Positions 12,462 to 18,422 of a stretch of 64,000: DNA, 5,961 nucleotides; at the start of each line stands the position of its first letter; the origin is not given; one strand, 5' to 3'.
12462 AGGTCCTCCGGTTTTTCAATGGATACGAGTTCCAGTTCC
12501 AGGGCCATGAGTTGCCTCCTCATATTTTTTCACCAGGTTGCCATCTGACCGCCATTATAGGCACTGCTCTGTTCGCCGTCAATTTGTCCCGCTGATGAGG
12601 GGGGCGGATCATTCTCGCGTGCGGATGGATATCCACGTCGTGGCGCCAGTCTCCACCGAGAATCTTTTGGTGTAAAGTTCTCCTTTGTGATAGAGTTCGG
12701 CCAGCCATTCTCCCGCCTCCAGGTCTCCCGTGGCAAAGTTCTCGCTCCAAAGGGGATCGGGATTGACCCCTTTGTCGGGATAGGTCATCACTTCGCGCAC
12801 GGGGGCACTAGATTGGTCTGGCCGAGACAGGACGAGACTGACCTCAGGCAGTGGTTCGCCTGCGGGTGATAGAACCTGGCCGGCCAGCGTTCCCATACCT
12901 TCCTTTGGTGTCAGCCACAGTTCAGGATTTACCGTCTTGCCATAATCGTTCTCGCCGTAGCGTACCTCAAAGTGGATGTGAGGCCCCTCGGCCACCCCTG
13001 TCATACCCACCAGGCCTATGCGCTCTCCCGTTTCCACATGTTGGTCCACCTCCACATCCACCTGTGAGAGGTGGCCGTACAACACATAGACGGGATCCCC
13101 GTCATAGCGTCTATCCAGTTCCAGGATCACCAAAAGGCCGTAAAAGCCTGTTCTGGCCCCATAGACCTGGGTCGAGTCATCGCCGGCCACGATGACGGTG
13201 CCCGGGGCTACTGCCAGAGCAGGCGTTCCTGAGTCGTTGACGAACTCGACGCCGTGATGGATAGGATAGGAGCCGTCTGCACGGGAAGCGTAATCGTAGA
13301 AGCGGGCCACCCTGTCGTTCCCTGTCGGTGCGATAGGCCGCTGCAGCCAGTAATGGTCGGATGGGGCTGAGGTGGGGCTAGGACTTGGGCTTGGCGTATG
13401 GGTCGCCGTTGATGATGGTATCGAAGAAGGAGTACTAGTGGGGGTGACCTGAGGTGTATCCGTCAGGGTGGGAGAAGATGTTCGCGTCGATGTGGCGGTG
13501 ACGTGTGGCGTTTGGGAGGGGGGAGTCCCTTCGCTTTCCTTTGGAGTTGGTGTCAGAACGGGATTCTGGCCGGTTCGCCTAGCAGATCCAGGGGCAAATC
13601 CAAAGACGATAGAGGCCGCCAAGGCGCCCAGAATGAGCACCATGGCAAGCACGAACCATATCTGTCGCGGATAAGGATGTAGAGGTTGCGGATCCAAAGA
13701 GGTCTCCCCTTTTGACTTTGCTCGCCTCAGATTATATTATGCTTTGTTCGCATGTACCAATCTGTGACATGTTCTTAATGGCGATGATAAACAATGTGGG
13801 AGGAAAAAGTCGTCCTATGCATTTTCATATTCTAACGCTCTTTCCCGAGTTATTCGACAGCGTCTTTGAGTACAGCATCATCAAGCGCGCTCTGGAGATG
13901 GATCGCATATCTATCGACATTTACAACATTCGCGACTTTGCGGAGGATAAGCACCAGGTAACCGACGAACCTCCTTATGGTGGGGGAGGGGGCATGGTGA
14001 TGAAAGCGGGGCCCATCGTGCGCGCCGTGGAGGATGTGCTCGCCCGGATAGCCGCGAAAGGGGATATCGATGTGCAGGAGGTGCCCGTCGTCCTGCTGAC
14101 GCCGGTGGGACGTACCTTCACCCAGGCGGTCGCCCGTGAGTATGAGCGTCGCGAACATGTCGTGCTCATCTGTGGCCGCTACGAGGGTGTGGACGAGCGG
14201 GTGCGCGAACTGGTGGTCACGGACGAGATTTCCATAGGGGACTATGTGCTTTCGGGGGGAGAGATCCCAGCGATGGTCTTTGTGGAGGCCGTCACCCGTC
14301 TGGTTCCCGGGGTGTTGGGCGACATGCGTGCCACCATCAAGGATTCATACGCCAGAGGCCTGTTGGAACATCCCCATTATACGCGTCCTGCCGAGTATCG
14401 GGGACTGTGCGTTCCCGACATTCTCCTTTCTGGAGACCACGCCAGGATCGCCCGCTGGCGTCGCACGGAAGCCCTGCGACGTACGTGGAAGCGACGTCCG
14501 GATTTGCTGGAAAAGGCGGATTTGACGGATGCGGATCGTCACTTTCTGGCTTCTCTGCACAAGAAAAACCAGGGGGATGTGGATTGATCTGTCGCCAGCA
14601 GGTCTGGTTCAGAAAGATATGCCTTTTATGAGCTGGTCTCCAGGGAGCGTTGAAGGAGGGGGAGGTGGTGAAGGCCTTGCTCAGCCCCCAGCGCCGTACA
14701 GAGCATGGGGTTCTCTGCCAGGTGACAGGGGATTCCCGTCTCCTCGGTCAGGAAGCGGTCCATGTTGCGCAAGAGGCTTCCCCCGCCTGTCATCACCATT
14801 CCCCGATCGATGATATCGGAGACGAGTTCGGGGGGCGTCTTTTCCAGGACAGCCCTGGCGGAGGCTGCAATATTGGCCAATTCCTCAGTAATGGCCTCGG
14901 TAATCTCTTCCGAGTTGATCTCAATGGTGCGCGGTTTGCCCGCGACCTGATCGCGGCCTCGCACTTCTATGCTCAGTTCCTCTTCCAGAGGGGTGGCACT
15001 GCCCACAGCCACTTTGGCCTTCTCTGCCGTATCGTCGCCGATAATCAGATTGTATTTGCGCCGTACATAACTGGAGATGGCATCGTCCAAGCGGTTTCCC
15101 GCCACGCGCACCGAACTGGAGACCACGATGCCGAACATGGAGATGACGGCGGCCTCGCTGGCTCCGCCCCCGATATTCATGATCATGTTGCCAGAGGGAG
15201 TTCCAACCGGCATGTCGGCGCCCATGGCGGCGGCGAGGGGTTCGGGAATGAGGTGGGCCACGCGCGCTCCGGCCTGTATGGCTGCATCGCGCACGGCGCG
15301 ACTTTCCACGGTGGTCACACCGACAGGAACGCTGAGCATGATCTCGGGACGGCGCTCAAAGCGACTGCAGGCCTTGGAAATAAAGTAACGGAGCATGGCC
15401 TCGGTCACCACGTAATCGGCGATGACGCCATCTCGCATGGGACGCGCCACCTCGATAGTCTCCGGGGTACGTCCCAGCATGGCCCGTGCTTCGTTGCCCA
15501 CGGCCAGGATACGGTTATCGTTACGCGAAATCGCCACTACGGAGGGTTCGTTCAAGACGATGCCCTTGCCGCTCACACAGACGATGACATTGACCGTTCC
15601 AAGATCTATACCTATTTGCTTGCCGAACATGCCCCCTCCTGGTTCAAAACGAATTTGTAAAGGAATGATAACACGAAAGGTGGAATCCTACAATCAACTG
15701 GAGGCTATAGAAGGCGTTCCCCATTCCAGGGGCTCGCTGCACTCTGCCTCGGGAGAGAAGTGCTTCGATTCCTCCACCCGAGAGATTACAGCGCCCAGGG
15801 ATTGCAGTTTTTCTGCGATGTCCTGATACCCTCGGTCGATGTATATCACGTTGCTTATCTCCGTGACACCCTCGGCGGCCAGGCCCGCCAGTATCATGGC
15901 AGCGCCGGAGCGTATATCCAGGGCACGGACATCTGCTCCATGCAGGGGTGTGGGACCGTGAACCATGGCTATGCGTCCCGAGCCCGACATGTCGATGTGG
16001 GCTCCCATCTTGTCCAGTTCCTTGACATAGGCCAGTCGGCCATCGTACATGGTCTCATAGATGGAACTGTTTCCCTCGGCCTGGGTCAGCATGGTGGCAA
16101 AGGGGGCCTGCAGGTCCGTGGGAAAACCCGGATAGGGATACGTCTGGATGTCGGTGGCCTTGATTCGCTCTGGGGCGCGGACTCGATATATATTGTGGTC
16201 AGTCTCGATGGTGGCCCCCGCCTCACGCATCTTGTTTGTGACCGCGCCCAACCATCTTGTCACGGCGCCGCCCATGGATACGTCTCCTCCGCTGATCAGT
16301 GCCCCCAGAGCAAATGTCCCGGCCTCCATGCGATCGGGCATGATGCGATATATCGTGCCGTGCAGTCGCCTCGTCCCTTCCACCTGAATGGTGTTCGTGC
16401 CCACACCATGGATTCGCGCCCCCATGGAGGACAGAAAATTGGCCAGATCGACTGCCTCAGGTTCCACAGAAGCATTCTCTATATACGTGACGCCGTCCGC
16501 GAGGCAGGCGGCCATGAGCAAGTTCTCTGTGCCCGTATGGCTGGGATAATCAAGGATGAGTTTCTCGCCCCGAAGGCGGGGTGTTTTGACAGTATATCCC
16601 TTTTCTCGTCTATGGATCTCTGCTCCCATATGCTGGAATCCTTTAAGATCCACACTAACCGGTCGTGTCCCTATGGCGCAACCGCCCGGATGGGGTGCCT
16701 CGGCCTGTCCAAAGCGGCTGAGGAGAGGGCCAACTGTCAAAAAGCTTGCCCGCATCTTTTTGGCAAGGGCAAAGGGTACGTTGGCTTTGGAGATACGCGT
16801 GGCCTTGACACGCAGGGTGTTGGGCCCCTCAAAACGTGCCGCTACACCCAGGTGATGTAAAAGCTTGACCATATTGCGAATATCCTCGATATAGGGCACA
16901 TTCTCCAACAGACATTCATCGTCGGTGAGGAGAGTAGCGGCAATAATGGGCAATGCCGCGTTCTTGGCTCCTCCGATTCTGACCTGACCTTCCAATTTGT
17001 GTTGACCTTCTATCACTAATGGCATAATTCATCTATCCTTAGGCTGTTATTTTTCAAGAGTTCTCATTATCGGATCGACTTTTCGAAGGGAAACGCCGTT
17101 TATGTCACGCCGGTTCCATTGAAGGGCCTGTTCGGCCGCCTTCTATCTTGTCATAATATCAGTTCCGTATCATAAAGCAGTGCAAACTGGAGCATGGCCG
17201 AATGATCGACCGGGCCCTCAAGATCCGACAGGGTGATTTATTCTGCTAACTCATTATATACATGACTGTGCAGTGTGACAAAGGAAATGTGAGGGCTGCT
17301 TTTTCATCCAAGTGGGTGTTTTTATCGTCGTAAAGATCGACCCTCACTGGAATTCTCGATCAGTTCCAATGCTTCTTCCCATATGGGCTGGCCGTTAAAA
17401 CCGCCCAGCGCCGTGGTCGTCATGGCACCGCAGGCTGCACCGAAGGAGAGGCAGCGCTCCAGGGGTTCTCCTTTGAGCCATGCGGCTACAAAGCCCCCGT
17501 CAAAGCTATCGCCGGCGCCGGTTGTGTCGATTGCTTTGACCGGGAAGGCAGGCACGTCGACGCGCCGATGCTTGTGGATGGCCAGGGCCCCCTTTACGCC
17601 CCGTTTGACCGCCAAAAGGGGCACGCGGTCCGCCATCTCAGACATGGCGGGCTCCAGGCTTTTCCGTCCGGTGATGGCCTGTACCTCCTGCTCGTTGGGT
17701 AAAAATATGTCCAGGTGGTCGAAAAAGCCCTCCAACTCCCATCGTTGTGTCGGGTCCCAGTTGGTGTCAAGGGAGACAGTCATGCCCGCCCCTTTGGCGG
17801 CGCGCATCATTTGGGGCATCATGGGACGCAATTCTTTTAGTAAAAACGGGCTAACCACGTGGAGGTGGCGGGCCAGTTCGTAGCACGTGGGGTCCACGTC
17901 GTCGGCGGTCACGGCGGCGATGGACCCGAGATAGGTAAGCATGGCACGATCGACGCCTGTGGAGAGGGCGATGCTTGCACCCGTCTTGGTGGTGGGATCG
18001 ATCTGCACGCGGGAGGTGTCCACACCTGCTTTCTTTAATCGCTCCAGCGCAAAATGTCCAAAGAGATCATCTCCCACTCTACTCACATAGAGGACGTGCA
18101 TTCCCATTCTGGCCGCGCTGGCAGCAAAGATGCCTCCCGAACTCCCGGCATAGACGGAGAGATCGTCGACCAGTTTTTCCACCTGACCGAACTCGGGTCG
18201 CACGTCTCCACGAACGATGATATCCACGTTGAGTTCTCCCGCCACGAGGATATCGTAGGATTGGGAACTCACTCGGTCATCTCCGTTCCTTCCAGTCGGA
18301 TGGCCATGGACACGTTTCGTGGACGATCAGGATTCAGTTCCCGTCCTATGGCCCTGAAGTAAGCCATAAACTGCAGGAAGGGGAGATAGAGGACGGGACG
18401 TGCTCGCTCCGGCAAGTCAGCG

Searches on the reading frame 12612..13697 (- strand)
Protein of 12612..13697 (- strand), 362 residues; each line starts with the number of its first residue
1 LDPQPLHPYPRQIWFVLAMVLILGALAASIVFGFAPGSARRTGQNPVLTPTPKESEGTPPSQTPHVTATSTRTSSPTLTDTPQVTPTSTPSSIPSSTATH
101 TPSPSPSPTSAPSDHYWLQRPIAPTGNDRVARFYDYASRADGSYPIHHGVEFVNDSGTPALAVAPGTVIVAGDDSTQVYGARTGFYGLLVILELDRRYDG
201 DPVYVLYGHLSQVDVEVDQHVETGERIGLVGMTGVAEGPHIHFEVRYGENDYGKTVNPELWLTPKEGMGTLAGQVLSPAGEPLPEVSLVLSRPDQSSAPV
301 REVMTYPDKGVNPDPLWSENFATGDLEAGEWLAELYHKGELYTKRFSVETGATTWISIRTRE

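Call 22: search_protein_families(library=ncbifam, proteins=[window:12612-13697:-], max_evalue=0.00001)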
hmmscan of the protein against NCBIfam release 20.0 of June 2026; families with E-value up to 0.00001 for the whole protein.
window:12612-13697:- (362 aa): 12 families
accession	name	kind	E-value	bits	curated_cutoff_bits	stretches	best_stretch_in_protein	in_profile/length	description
NF050804.1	CellDivDipMCaul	equivalog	8.9e-14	51.2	900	1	148-262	529-632/634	cell division endopeptidase DipM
NF008652.0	PRK11649.1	equivalog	1.9e-13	49.9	341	1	145-249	311-401/439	murein DD-endopeptidase MepM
NF052529.1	PG_M23_Pgp6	exception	2.2e-12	46.4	600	1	164-263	343-433/452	peptidoglycan metallopeptidase Pgp6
NF052530.1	Heli_ShapePgp3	exception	2.8e-11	43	300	1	147-249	167-255/270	peptidoglycan metallopeptidase Pgp3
NF053825.1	PdgNdpepShyA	equivalog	9.3e-11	41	700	1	160-245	300-380/425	peptidoglycan DD-endopeptidase ShyA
NF041208.1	celldiv_DipM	equivalog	1.4e-09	37.7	740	1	141-248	314-407/419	cell division endopeptidase DipM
NF052336.1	PdgHdaseHSB100310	equivalog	2e-09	37.3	500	1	114-248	34-144/316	peptidoglycan hydrolase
NF008123.1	PRK10871.1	equivalog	9.1e-08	31.9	311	1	67-262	182-362/365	murein hydrolase activator NlpD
NF008644.1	PRK11637.1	equivalog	1.5e-07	30.8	270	1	154-262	293-383/385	murein hydrolase activator EnvC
NF004799.0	PRK06148.1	subfamily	1.7e-06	26.3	1128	1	145-246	439-538/1015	hypothetical protein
NF040883.1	amid_act_ActS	equivalog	7.5e-06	25.4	375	0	138-248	130-223/242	amidase activator ActS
NF053824.1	PdgNdpepShyC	equivalog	9.5e-06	24.8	700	0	146-245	295-380/429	peptidoglycan DD-endopeptidase ShyC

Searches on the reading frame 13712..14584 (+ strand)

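Call 22: search_protein_families(library=ncbifam, proteins=[window:13712-14584:+], max_evalue=0.00001)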
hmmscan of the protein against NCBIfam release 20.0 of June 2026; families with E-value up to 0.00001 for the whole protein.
window:13712-14584:+ (291 aa): 2 families
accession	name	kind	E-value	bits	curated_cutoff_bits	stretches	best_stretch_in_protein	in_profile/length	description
NF000648.1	PRK00026.1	equivalog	3.4e-91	304.3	220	1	36-266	1-221/221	tRNA (guanosine(37)-N1)-methyltransferase TrmD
TIGR00088.1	trmD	equivalog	7.5e-88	293.7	195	1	36-274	1-230/233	tRNA (guanosine(37)-N1)-methyltransferase TrmD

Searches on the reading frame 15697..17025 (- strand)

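Call 23: search_protein_families(library=ncbifam, proteins=[window:15697-17025:-], max_evalue=0.00001)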
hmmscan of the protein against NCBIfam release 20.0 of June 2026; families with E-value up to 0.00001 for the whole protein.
window:15697-17025:- (443 aa): 6 families
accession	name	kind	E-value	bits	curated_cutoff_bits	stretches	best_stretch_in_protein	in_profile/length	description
NF006873.0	PRK09369.1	subfamily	2.5e-157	523.9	297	1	3-418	4-418/419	UDP-N-acetylglucosamine 1-carboxyvinyltransferase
TIGR01072.1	murA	equivalog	2.6e-154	514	392.7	1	3-416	4-416/416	UDP-N-acetylglucosamine 1-carboxyvinyltransferase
NF009470.0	PRK12830.1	equivalog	4.2e-134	447.4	552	1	3-418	4-416/417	UDP-N-acetylglucosamine 1-carboxyvinyltransferase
TIGR01356.1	aroA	equivalog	7e-18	64.6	287.25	1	13-411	1-413/415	3-phosphoshikimate 1-carboxyvinyltransferase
NF011381.1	PRK14806.1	equivalog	2.3e-08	32.8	902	0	5-247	306-550/733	bifunctional prephenate dehydrogenase/3-phosphoshikimate 1-carboxyvinyltransferase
NF008816.0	PRK11860.1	equivalog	1e-06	27.2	943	0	328-414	276-366/662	bifunctional 3-phosphoshikimate 1-carboxyvinyltransferase/cytidylate kinase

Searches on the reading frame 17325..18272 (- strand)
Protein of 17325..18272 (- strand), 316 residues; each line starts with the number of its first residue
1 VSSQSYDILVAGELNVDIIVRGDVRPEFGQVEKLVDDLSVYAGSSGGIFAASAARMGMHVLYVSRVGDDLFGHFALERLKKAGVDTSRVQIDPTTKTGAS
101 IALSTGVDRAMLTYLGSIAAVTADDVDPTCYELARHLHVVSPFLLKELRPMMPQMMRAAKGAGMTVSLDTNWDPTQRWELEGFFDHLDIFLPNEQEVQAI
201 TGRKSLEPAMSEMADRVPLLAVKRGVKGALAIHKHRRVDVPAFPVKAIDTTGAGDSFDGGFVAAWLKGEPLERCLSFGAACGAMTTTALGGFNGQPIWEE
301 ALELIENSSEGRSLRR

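Call 23: search_protein_families(library=ncbifam, proteins=[window:17325-18272:-], max_evalue=0.00001)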
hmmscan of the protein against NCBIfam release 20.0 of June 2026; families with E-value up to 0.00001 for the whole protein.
window:17325-18272:- (316 aa): 21 families
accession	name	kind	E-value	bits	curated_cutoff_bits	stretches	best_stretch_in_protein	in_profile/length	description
TIGR02152.1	D_ribokin_bact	equivalog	7.1e-42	143.8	299.65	1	8-300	1-295/298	ribokinase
TIGR04382.1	myo_inos_iolC_N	equivalog_domain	2.2e-38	132.3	300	1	6-304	2-308/309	5-dehydro-2-deoxygluconokinase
NF049991.1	TagKinase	equivalog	5.2e-38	130.6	420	1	8-307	10-317/321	tagatose kinase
NF053626.1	RibKinHalex1628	equivalog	6.2e-38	131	330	1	7-300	3-286/293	ATP-dependent ribose-1-phosphate kinase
NF008353.0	PRK11142.1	equivalog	6.2e-28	98.2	341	1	7-306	4-304/307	ribokinase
NF041134.1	R1P_kin_Thcocales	equivalog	1.8e-26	93.2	500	1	7-287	2-264/291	ADP-dependent ribose-1-phosphate kinase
NF006957.1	PRK09434.1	equivalog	8.8e-26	91.1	450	1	47-296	31-297/302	fructokinase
NF041332.1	KDG_KDGal_kin_Halo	equivalog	6e-25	88.3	440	1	35-290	25-296/320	bifunctional 2-dehydro-3-deoxygluconokinase/2-dehydro-3-deoxygalactonokinase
NF040938.1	KDG_KDGal_kin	equivalog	7.8e-24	84.3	400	1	49-304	36-302/305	bifunctional 2-dehydro-3-deoxygluconokinase/2-dehydro-3-deoxygalactonokinase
NF047869.1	myo_kin_aldol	exception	1.2e-21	76.7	600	2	4-98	5-94/586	bifunctional 5-dehydro-2-deoxygluconokinase/5-dehydro-2-deoxyphosphogluconate aldolase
NF007321.0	PRK09813.1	equivalog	2.4e-21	76.4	247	1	50-287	31-256/261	fructoselysine 6-kinase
NF041633.1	trifunc_aldol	exception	1.4e-18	66.6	700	2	41-204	272-446/580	KHG/KDPG aldolase/sugar kinase fusion protein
TIGR03168.1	1-PFK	subfamily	4.3e-18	65.3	216.4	1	47-288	39-284/305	hexose kinase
TIGR03828.1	pfkB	equivalog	1.8e-15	56.8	292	1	50-287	42-283/305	1-phosphofructokinase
NF041164.1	NucKinThplmales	equivalog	3.4e-13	49.4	450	1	12-281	8-267/295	nucleoside kinase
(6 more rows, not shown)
